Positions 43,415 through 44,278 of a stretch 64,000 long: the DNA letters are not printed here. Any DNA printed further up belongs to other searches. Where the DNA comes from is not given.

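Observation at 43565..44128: Protein built from about 20 tandem heptad repeats [S/T]-x-I-x-G-[D/N]-V (21-nt DNA periodicity)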

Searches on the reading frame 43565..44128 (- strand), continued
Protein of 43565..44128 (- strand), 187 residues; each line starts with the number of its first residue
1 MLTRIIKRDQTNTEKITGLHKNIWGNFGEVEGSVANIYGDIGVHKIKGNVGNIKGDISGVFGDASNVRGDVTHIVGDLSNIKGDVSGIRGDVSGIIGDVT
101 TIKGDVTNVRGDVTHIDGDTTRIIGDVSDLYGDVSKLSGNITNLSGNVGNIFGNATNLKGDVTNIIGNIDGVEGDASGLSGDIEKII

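Call 66: search_solved_structures(query=A3, max_evalue=10, show_alignments=2)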
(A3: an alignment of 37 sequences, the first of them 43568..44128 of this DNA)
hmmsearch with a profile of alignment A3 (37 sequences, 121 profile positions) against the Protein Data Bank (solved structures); distinct sequences matched with E-value up to 10: 45.
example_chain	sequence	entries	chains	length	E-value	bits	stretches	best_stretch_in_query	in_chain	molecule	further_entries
4lin_A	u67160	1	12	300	1e-08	38.1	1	21-117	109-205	Tail needle protein gp26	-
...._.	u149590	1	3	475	1.9e-08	37.2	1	12-107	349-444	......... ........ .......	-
9eg6_A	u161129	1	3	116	9.4e-07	31.7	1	37-117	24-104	Caveolae-associated protein 1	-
4qkv_A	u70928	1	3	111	7e-05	25.7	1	37-116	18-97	Polymerase I and transcript release factor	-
9egn_A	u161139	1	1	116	7.9e-05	25.5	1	37-116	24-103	Caveolae-associated protein 1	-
9eiu_A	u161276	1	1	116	0.00032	23.5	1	37-116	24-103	Caveolae-associated protein 1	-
6gaj_A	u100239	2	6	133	0.0011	21.8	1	13-107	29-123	Outer capsid protein sigma-1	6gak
6r1j_J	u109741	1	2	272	0.0028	20.5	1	34-100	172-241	Uncharacterized protein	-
6h2d_P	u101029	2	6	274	0.003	20.4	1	35-100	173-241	AhlC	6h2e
1avy_A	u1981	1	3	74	0.0045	19.8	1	58-94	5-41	FIBRITIN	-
1aa0_A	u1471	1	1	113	0.0061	19.4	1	30-95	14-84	FIBRITIN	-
2poh_A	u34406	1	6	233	0.011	18.6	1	57-98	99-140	Head completion protein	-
4zkp_A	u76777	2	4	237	0.012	18.5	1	57-98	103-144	Tail needle protein gp26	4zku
3c9i_A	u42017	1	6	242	0.012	18.4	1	57-98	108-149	Tail needle protein gp26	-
4zxq_A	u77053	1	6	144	0.017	17.9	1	58-94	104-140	Tail needle protein gp26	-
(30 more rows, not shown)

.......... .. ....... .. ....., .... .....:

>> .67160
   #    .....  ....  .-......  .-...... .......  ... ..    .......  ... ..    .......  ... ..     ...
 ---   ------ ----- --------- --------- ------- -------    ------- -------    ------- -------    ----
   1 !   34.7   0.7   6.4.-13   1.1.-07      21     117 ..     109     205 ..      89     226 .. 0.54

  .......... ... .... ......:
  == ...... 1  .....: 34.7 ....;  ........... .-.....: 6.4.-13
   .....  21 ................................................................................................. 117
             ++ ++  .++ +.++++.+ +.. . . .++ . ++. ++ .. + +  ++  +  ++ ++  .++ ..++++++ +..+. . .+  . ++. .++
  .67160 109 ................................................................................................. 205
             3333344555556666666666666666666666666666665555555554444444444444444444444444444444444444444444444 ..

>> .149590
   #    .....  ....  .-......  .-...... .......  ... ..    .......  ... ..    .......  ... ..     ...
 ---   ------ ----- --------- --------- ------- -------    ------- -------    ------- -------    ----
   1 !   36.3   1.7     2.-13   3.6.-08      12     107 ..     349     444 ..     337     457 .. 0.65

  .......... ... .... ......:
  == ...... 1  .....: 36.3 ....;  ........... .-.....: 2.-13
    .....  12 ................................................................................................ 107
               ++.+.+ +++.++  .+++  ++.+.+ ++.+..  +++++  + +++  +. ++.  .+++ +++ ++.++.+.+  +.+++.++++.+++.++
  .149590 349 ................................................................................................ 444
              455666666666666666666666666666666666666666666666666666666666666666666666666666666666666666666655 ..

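Call 67: search_protein_families(library=pfam, proteins=[P0174, P0055, P0153, P0062, P0091, P0037, P0135, P0081, P0034, P0060], max_evalue=0.001)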
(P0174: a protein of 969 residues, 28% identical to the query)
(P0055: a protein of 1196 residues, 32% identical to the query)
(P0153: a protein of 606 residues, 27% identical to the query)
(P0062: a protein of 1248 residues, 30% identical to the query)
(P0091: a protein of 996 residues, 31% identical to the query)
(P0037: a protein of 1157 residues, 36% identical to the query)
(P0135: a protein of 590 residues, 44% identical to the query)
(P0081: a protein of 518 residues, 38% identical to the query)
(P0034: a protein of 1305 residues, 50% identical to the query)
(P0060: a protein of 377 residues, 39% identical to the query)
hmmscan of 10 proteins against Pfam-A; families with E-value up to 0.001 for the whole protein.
P0174 (969 aa): 1 family
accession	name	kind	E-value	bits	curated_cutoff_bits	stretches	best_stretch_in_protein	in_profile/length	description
PF05658.19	YadA_head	-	1.4e-32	111.8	25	3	450-476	1-27/27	YadA head domain repeat (2 copies)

P0055 (1196 aa): 1 family
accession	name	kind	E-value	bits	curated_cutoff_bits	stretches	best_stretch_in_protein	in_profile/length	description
PF05658.19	YadA_head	-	7.6e-19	68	25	0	902-928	1-27/27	YadA head domain repeat (2 copies)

P0153 (606 aa): 1 family
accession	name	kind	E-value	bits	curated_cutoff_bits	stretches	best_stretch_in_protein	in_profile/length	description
PF05658.19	YadA_head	-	1.2e-13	51.5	25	0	378-404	1-27/27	YadA head domain repeat (2 copies)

P0062 (1248 aa): 3 families
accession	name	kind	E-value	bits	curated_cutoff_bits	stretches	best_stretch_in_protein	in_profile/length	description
PF05658.19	YadA_head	-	1.4e-26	92.6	25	0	345-370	2-27/27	YadA head domain repeat (2 copies)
PF13884.11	Peptidase_S74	-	3.3e-12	46.9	22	1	1125-1177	1-56/58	Chaperone of endosialidase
PF21300.2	LbR_Ice_bind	-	0.00055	20.4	30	1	480-564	11-97/97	Grass antifreeze beta roll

P0091 (996 aa): 1 family
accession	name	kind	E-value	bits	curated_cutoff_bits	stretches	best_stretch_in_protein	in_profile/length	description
PF00082.27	Peptidase_S8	-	5.8e-35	121.4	21.8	1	294-557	6-288/288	Subtilase family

P0037 (1157 aa): 34 families (the best 25 are shown)
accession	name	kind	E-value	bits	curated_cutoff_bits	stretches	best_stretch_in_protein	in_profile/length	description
PF05662.19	YadA_stalk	-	9.7e-77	253.6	28.4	10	166-206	3-40/43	Coiled stalk of trimeric autotransporter adhesin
PF04513.17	Baculo_PEP_C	-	7.3e-22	78.4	38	3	71-140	43-110/140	Baculovirus polyhedron envelope protein, PEP, C terminus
PF07889.17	DUF1664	-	2.7e-17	63.4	34.6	0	286-348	59-121/124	Protein of unknown function (DUF1664)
PF23991.1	DUF7310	-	8.2e-16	58.7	40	0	75-142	12-78/83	Coiled-coil region of unknown function (DUF7310)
PF06810.17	Phage_scaffold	-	1.4e-15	58.1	35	0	62-128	21-80/170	Phage capsid assembly scaffolding protein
PF10805.13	DUF2730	-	2.4e-15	56.9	24.9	0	294-349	34-91/102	Protein of unknown function (DUF2730)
PF03895.21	YadA_anchor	-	7e-14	52.1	22.7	1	1096-1157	1-60/60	YadA-like membrane anchor domain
PF25014.1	NET2A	-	1.3e-12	48.6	33.1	0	285-352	124-191/235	NET2A-like domain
PF16888.10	YwqH-like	-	1.4e-12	48.4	33.7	0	303-360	6-63/123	YwqH-like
PF04728.18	LPP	-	6.6e-12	46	29.1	0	618-649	1-32/53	Lipoprotein leucine-zipper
PF05377.16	FlaC_arch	-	2.3e-09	37.9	27.8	0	103-138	2-37/55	Flagella accessory protein C (FlaC)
PF16526.10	CLZ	-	1.1e-08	35.8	26.7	0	293-331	24-62/71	C-terminal leucine zipper domain of cyclic nucleotide-gated channels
PF05658.19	YadA_head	-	1.2e-08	35.5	25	1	967-993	1-27/27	YadA head domain repeat (2 copies)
PF08700.17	VPS51_Exo84_N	-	1.7e-08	34.9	24.2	0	67-99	52-84/87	Vps51/EXO84/COG1 N-terminal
PF08614.16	ATG16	-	3.5e-08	34.3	33.7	0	273-352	64-140/200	Autophagy protein 16 (ATG16)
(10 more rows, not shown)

P0135 (590 aa): 8 families
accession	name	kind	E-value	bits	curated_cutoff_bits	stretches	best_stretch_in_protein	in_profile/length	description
PF18573.7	BclA_C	-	9.7e-09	35.6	38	1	480-574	19-111/128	BclA C-terminal domain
PF04728.18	LPP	-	3e-07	31.1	29.1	0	138-170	4-36/53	Lipoprotein leucine-zipper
PF04513.17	Baculo_PEP_C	-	1.6e-05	25.4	38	1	93-179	31-116/140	Baculovirus polyhedron envelope protein, PEP, C terminus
PF06810.17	Phage_scaffold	-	3.8e-05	24.2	35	0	89-140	31-76/170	Phage capsid assembly scaffolding protein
PF07889.17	DUF1664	-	8.9e-05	23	34.6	0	93-141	67-115/124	Protein of unknown function (DUF1664)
PF16331.10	TolA_bind_tri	-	0.00019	21.9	30.1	0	95-123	21-49/76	TolA binding protein trimerisation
PF05791.16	Bacillus_HBL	-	0.00035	20.9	29.1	1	92-171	98-174/177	Bacillus haemolytic enterotoxin (HBL)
PF08614.16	ATG16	-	0.00076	20.1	33.7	0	87-175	76-164/200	Autophagy protein 16 (ATG16)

P0081 (518 aa): 12 families
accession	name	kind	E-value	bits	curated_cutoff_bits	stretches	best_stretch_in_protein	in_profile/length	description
PF04728.18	LPP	-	1.8e-10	41.4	29.1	0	225-256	3-34/53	Lipoprotein leucine-zipper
PF24243.1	Phage_tail_C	-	1.3e-07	31.2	23.7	1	491-516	1-26/26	Phage tail tip domain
PF23991.1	DUF7310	-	2.7e-07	31.4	40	0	267-326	20-78/83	Coiled-coil region of unknown function (DUF7310)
PF07889.17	DUF1664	-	3.9e-07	30.6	34.6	0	149-213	56-120/124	Protein of unknown function (DUF1664)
PF06103.16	DUF948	-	7.6e-07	29.7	37.2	0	194-255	26-87/89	Bacterial protein of unknown function (DUF948)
PF04899.17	MbeD_MobD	-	1.5e-06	28.7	21.6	0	289-312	46-69/70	MbeD/MobD like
PF21300.2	LbR_Ice_bind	-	2.7e-06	27.8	30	1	223-313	5-97/97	Grass antifreeze beta roll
PF05531.17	NPV_P10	-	2e-05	25.4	29.8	0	293-338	12-56/75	Nucleopolyhedrovirus P10 protein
PF01203.25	T2SSN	-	2.2e-05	25.1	29.6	0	211-307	94-195/211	Type II secretion system (T2SS), protein N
PF20808.2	MINT_RAM7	-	4.3e-05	24.2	108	1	138-238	12-109/110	Msx2-interacting protein, RAM7 domain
PF25014.1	NET2A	-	7e-05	23.2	33.1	0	144-206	124-186/235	NET2A-like domain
PF19220.6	Rod_CreS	-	0.00016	21.3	100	1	151-342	19-203/359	Crescentin, rod domain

P0034 (1305 aa): 13 families
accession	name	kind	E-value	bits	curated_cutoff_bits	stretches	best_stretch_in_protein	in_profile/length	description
PF07889.17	DUF1664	-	5.2e-15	56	34.6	0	786-853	55-122/124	Protein of unknown function (DUF1664)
PF06009.19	Laminin_II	-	1.3e-14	54.8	33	0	904-992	5-96/138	Laminin Domain II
PF04728.18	LPP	-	7.7e-12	45.8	29.1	0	966-996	1-31/53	Lipoprotein leucine-zipper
PF04513.17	Baculo_PEP_C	-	3.9e-11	43.6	38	1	876-997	4-124/140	Baculovirus polyhedron envelope protein, PEP, C terminus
PF20808.2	MINT_RAM7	-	8.5e-09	36.1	108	0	579-687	3-108/110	Msx2-interacting protein, RAM7 domain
PF23991.1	DUF7310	-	5.4e-08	33.7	40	0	955-1003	27-75/83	Coiled-coil region of unknown function (DUF7310)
PF05377.16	FlaC_arch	-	3.6e-06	27.7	27.8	0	947-984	3-40/55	Flagella accessory protein C (FlaC)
PF10473.14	CENP-F_leu_zip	-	5.9e-06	26.8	34.5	0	928-1005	15-92/140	Leucine-rich repeats of kinetochore protein Cenp-F/LEK1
PF08700.17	VPS51_Exo84_N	-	1.4e-05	25.6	24.2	0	962-984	62-84/87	Vps51/EXO84/COG1 N-terminal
PF16888.10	YwqH-like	-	4.7e-05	24.1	33.7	0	927-985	67-122/123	YwqH-like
PF10046.14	BLOC1_2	-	0.00016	22.4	33.4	0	914-975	32-89/96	Biogenesis of lysosome-related organelles complex-1 subunit 2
PF16043.11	DUF4795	-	0.00085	19.2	34.8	0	959-1004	8-53/208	Domain of unknown function (DUF4795)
PF19103.5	DUF5790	-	0.00092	20.3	26.8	0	543-575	75-107/126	Family of unknown function (DUF5790)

P0060 (377 aa): 2 families
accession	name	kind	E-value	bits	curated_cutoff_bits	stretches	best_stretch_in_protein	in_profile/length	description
PF04513.17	Baculo_PEP_C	-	1e-05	26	38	1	62-152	40-121/140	Baculovirus polyhedron envelope protein, PEP, C terminus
PF25436.1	BSD2_CRD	-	0.00069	20.2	27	0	194-220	5-31/69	BSD2 cysteine rich domain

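Call 71: find_related_loci(query=A4, collection=viral_contigs, flank=5000)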
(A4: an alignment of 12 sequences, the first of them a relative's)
Query A4 (136 aa) in viral_contigs; peptide patterns used: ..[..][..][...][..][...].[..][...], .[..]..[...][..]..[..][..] (x = any residue, [..] = any of these).
215 stretches matched a pattern; 87 encode a relative of the query (tblastn E <= 1e-3); the best 80 are kept; 79 distinct loci.
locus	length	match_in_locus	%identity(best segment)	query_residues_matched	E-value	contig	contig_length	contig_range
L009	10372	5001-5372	54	1-110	7e-37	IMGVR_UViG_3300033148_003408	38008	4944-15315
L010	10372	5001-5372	50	1-110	1e-33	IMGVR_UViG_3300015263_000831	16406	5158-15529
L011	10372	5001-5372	50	1-110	1e-33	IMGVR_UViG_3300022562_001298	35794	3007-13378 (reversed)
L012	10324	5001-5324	59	1-108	1e-33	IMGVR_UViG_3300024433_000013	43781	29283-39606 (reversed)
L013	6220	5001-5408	54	1-108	6e-33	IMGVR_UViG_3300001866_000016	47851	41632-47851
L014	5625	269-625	52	1-111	2e-30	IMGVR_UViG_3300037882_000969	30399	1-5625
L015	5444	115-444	59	21-126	4e-30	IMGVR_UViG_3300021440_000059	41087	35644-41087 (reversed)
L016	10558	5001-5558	65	1-116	3e-27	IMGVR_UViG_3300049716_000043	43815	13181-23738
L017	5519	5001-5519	64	1-88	3e-27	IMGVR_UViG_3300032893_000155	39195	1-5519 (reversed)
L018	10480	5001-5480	41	1-118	2e-27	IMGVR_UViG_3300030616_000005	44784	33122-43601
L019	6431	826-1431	64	1-90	7e-27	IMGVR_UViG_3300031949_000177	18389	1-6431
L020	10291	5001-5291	59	15-111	5e-27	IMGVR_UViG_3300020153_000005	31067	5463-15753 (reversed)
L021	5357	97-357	63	26-112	7e-27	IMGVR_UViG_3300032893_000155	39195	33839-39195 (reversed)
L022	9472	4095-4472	45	11-134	2e-26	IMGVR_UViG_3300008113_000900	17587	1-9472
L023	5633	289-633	48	10-109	4e-26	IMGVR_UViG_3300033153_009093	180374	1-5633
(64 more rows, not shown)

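Call 73: search_protein_families(library=padloc, proteins=[window:43568-44128:-, P0023, P0016, P0001, P0009], max_evalue=0.01)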
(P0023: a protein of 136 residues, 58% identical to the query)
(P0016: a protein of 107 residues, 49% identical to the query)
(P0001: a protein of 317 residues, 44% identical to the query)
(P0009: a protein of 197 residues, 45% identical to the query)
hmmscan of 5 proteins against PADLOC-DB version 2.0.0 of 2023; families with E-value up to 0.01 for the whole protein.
window:43568-44128:- (187 aa): 0 families

P0023 (136 aa): 0 families

P0016 (107 aa): 0 families

P0001 (317 aa): 0 families

P0009 (197 aa): 0 families

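Call 78: list_cluster_members(proteins=[window:43568-44128:-, L008:6001-6564:+])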
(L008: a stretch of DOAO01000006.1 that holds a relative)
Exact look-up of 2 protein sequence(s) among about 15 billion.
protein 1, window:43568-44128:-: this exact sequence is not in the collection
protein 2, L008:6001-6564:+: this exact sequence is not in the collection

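Call 81: search_protein_families(library=phrogs, alignment_id=A5, max_evalue=0.00001)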
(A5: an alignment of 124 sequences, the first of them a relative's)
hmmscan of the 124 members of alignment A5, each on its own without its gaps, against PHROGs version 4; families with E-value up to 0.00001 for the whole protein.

A. member 1, L031:5035-5343:+ (103 aa): 0 families

B. families by the number of members that match (of 124 scanned): 127 families (the first 25 are shown)
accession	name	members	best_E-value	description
phrog_799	-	3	1.3e-06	DNA methyltransferase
phrog_16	-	2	2.2e-83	DNA helicase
phrog_114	-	2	9.8e-76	ATP-dependent DNA ligase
phrog_315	-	2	1.5e-43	endolysin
phrog_3427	-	2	2e-29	holin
phrog_9690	-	2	2.5e-26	DNA helicase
phrog_12853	-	2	1.1e-17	-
phrog_3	-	2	9.8e-16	transcriptional repressor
phrog_4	-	2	1.9e-14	transcriptional repressor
phrog_16259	-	2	2.5e-14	DNA helicase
phrog_8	-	2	9.4e-14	transcriptional regulator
phrog_5823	-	2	2.8e-13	transcriptional regulator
phrog_1373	-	2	5.4e-13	transcriptional regulator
phrog_2967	-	2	1.1e-12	transcriptional regulator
phrog_16694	-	2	4.8e-12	-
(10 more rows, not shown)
